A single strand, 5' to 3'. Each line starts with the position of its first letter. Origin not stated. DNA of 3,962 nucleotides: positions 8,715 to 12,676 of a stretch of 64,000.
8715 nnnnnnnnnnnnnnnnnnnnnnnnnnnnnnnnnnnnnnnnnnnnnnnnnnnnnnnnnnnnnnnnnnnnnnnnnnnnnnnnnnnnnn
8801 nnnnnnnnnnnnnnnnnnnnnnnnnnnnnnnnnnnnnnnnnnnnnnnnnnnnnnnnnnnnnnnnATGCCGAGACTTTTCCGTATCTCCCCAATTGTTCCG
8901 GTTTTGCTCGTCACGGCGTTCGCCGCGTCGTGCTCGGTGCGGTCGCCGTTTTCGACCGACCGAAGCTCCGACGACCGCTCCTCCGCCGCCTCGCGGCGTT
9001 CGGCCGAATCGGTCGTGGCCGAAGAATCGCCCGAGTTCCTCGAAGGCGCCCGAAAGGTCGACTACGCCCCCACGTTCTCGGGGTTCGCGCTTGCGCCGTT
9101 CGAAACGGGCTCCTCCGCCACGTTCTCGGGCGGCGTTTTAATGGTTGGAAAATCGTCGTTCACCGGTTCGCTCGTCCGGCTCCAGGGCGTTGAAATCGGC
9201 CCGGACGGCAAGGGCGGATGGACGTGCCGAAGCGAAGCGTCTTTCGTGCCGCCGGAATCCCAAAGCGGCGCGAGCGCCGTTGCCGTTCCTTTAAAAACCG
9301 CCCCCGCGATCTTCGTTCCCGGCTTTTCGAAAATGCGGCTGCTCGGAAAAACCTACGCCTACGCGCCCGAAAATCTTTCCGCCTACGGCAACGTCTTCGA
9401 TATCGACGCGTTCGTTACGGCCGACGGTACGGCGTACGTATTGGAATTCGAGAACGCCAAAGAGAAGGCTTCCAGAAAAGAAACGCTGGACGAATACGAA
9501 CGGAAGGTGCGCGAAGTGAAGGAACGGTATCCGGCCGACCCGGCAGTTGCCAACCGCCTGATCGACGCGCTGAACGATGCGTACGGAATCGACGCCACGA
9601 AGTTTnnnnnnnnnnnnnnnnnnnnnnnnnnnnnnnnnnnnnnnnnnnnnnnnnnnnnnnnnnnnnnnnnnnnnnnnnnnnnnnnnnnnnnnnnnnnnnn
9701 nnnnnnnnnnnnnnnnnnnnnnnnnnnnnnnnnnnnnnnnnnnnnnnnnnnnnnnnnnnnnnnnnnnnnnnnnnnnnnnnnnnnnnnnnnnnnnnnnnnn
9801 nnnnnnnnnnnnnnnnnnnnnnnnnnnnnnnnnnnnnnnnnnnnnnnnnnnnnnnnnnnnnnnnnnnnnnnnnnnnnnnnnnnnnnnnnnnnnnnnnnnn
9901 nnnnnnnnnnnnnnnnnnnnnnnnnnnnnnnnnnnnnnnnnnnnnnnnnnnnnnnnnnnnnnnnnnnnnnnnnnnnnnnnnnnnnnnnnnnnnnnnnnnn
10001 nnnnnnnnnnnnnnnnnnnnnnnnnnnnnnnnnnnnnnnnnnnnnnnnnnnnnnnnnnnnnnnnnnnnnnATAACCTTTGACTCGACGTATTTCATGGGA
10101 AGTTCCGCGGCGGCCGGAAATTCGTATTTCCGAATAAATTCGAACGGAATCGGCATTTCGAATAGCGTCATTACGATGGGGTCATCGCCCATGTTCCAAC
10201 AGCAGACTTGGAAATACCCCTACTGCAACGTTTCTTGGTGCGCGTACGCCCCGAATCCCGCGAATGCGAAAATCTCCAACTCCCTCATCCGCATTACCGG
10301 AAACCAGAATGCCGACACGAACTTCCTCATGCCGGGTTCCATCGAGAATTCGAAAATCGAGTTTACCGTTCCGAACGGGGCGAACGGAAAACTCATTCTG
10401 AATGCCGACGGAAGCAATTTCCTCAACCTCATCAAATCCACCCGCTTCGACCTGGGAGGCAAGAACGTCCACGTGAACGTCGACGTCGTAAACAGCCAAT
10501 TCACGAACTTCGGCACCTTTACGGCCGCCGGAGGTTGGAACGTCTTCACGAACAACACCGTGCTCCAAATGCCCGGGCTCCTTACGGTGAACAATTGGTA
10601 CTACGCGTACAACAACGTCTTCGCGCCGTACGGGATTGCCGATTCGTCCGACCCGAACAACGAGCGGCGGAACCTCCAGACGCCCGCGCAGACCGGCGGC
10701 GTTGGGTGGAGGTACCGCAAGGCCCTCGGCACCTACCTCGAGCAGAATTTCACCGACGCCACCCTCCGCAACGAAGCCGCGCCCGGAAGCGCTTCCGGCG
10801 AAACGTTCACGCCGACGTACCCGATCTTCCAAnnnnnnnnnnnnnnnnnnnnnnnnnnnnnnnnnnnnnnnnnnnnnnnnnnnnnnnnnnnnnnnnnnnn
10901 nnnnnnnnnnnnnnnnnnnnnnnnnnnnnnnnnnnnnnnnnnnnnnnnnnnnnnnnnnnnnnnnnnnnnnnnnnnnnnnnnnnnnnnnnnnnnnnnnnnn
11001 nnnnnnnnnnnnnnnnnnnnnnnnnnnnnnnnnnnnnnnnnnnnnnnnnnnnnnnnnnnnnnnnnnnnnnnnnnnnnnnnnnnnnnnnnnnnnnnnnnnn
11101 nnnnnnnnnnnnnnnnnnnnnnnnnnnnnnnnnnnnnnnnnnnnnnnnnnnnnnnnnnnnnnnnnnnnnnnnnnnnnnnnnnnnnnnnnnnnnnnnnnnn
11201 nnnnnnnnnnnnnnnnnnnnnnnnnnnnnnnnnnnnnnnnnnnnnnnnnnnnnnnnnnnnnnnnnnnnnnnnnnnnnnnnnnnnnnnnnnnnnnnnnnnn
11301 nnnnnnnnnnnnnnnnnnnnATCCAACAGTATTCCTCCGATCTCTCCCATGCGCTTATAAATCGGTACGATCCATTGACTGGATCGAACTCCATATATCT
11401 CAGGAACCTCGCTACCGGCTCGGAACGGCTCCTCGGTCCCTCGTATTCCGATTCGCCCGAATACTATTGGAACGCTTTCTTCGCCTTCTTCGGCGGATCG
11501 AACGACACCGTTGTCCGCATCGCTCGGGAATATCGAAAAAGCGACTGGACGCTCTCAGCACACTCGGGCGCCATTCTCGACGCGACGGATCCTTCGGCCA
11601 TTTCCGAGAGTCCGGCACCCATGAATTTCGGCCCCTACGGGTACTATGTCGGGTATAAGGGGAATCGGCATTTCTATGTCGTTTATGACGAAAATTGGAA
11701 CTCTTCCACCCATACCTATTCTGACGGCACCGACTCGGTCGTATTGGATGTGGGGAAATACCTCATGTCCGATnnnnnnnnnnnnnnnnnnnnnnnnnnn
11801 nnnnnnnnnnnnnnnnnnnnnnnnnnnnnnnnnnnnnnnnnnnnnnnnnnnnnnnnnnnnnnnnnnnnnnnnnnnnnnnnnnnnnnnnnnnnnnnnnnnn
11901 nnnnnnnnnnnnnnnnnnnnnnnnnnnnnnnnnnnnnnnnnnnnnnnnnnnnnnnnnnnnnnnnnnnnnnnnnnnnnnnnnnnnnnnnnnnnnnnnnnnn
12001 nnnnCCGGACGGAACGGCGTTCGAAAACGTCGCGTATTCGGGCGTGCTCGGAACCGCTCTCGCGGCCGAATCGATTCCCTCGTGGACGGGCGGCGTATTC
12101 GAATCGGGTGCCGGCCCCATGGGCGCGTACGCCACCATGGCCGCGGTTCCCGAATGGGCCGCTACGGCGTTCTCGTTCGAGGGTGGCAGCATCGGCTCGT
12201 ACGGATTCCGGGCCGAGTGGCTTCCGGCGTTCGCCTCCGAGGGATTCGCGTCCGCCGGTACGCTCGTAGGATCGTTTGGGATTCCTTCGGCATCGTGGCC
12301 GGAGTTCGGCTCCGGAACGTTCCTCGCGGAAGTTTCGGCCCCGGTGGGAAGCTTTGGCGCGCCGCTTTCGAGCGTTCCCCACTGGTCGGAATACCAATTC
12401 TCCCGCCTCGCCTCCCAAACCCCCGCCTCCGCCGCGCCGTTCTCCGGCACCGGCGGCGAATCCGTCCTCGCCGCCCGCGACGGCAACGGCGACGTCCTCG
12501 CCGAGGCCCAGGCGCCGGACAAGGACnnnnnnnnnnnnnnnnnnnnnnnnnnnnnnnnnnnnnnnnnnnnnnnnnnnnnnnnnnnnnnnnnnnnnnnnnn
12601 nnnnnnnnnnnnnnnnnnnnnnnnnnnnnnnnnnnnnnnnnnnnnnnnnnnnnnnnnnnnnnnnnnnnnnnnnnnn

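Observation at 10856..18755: Sec-signal RHS/YD polymorphic toxin locus (toxin, immunity, orphan tip) in a code-25 genome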

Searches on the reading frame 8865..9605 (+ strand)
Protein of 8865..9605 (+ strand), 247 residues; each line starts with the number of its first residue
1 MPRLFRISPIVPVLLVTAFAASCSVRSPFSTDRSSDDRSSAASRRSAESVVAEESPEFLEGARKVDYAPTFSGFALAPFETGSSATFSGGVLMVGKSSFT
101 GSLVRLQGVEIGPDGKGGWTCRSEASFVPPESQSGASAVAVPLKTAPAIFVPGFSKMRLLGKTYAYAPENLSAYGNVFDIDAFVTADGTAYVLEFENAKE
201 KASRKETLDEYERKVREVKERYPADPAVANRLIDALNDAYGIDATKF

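Call 36: search_protein_families(library=pfam, max_evalue=0.01, proteins=[window:8904-9605:+])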
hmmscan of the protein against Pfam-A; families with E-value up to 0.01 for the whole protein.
seq(234 aa): 0 families

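Call 67: search_protein_families(library=pfam, max_evalue=10, proteins=[window:8865-9605:+])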
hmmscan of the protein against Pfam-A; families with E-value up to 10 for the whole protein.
seq(247 aa): 2 families
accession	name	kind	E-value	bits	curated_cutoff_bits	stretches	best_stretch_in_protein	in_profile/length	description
PF15518.12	L_protein_N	-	0.088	13.2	27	1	181-225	76-120/178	L protein N-terminus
PF21238.2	Pus10_C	-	0.12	12.3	27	1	179-220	56-97/232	Pus10, C-terminal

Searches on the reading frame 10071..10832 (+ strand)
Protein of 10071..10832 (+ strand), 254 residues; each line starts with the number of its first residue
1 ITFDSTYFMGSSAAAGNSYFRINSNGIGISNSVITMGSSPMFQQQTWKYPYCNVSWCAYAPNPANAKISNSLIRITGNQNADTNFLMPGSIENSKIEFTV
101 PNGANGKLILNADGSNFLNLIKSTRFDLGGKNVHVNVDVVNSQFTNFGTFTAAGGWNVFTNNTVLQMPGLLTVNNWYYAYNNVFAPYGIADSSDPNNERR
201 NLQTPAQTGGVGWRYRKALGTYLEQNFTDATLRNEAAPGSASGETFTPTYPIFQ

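Call 78: predict_structure(protein=window:10071-10832:+)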
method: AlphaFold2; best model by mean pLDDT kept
length: 254 residues; sequences in the alignment: 1
mean_pLDDT: 40.1   pTM: 0.44
mean pLDDT of the five models: 40.1, 39.8, 37.0, 36.4, 35.5
residues with pLDDT >= 90: 0; 70-90: 1; 50-70: 64; < 50: 189
segments of 3 or more residues with pLDDT < 50: 1-19, 40-56, 81-84, 111-124, 129-254
pLDDT, mean of each block of 10 residues (from residue 1): 38 41 53 58 40 50 62 62 52 62 52 44 46 40 37 37 30 30 24 29 24 24 25 25 25 21
secondary structure, 60 per line:
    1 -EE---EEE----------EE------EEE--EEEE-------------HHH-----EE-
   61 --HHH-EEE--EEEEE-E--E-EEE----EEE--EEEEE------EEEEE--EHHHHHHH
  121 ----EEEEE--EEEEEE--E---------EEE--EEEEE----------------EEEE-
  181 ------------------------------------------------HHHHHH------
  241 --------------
elements in order: E7-9 E28-30 E33-36 E67-69 E72-76 E83-85 E90-92 E95-99 E106-110 H114-120 E125-129 E132-137 E150-152 E155-159 E176-179 H229-234

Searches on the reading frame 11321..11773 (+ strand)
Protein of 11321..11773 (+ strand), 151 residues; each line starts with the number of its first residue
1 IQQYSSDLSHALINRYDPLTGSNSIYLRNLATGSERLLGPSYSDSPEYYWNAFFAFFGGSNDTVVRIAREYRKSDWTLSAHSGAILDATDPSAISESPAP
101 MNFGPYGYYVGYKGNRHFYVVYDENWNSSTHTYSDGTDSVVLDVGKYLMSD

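Call 55: search_protein_representatives(protein=window:11321-11773:+)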
Query: 151 residues. Proteins with E-value up to 0.001 (for the whole library): 5; up to 1e-10: 1; up to 1e-30: 1. The best 5 are listed.
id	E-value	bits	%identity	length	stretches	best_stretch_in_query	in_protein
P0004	1.8e-84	297.7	99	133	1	19-151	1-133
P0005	5.4e-07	46.1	33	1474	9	6-45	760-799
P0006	1.7e-04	38.0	37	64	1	43-106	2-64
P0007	5.9e-04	36.2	27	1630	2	1-145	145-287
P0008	9.8e-04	35.5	42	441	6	9-39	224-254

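Call 56: search_protein_families(library=pfam, max_evalue=0.01, proteins=[P0005, P0007, P0008, P0006])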
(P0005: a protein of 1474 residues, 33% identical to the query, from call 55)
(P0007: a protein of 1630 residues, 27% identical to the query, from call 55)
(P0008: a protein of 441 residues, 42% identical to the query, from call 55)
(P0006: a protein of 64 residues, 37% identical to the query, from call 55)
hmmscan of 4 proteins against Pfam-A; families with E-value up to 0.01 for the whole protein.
P0005 (1474 aa): 3 families
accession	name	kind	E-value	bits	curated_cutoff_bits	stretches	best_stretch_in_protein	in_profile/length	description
PF07538.16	ChW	-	8.2e-53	176.3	22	3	131-164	1-34/35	Clostridial hydrophobic W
PF16709.11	SCAB-Ig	-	1.5e-52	176.1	27.6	7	747-803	29-86/98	Ig domain of plant-specific actin-binding protein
PF23197.1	IG_AIR9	-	2.8e-51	171.7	27.5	1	1196-1234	31-69/87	AIR9 A9 domain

P0007 (1630 aa): 2 families
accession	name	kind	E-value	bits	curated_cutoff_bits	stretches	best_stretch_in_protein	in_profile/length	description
PF05593.20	RHS_repeat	-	8.8e-94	306.9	22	11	1554-1584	1-31/38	RHS Repeat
PF20148.4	DUF6531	-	1.9e-10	41.4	24.1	1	567-633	2-67/74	Domain of unknown function (DUF6531)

P0008 (441 aa): 1 family
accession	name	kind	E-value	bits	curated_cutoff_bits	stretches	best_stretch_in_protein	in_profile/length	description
PF00930.27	DPPIV_N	-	1.5e-05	24.3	22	0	68-128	24-81/354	Dipeptidyl peptidase IV (DPP IV) N-terminal region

P0006 (64 aa): 0 families

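Call 58: find_encoding_contigs(protein=P0007, flank=10000, max_places=5)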
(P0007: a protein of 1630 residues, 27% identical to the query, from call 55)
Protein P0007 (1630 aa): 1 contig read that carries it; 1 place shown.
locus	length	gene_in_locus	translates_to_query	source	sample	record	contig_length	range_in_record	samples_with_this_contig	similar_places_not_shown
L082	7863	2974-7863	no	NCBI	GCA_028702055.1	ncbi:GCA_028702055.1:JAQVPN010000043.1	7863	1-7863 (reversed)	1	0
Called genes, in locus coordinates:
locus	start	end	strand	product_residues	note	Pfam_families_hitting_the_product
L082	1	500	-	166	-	PF28550:DUF8436, PF03486:HI0933_like (weak), PF13738:Pyr_redox_3 (weak)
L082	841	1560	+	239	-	-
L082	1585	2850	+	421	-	-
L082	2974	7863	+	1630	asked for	PF20148:DUF6531, PF05593:RHS_repeat, PF25023:TEN_YD-shell, PF05593:RHS_repeat (weak), PF25023:TEN_YD-shell, PF05593:RHS_repeat, PF25023:TEN_YD-shell (weak), PF05593:RHS_repeat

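Call 63: find_encoding_contigs(protein=P0006, flank=10000, max_places=5)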
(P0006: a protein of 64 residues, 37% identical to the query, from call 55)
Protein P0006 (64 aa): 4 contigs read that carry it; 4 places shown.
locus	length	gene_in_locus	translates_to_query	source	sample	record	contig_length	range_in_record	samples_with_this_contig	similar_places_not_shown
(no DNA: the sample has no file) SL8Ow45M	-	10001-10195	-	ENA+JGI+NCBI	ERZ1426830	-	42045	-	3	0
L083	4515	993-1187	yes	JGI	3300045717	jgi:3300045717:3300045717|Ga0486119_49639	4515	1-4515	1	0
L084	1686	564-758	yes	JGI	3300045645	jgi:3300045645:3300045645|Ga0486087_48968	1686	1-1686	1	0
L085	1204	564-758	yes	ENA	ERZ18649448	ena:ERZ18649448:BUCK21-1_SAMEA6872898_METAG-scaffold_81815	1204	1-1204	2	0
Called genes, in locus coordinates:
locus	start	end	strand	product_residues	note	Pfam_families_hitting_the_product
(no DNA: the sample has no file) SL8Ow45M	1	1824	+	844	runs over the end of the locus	PF03477:ATP-cone, PF00317:Ribonuc_red_lgN, PF02867:Ribonuc_red_lgC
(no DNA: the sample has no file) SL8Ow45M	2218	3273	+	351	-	PF00268:Ribonuc_red_sm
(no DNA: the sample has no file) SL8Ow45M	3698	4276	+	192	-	-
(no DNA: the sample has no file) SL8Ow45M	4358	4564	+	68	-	-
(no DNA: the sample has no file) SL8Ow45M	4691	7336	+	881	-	PF00133:tRNA-synt_1, PF01406:tRNA-synt_1e (faint), PF09334:tRNA-synt_1g, PF13603:tRNA-synt_1_2 (weak), PF09334:tRNA-synt_1g, PF08264:Anticodon_1, PF10458:Val_tRNA-synt_C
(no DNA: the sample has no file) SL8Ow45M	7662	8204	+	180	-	-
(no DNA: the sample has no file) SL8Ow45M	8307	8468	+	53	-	-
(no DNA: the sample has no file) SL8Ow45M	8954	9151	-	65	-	-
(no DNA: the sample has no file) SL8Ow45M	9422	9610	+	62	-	-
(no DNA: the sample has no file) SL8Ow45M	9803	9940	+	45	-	-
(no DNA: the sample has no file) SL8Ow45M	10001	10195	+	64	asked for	-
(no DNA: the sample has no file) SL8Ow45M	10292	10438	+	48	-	-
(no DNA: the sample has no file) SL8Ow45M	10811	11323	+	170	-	PF20148:DUF6531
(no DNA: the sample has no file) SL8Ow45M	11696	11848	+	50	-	-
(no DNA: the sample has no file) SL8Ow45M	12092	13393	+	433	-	PF25023:TEN_YD-shell (weak), PF05593:RHS_repeat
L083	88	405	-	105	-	-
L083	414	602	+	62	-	-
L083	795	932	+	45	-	-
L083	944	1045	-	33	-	-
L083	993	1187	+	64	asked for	-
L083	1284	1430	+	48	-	-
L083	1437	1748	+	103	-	-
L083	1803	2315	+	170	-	PF20148:DUF6531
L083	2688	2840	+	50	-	-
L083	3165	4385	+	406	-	PF25023:TEN_YD-shell (weak), PF05593:RHS_repeat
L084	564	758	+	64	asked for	-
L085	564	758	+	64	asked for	-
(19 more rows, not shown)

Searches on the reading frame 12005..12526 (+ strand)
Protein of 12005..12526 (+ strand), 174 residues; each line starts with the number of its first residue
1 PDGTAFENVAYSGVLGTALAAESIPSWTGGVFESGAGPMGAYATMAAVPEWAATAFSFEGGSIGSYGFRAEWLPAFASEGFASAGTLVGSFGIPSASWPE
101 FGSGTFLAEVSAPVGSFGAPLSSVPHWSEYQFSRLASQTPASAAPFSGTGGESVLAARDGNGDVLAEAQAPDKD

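Call 44: search_protein_families(library=pfam, max_evalue=10, proteins=[window:12005-12526:+])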
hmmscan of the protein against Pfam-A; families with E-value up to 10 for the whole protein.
seq(174 aa): 1 family
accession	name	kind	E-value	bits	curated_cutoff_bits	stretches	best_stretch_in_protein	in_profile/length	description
PF11947.13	DUF3464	-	0.52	10.5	25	1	71-107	93-129/149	Photosynthesis affected mutant 68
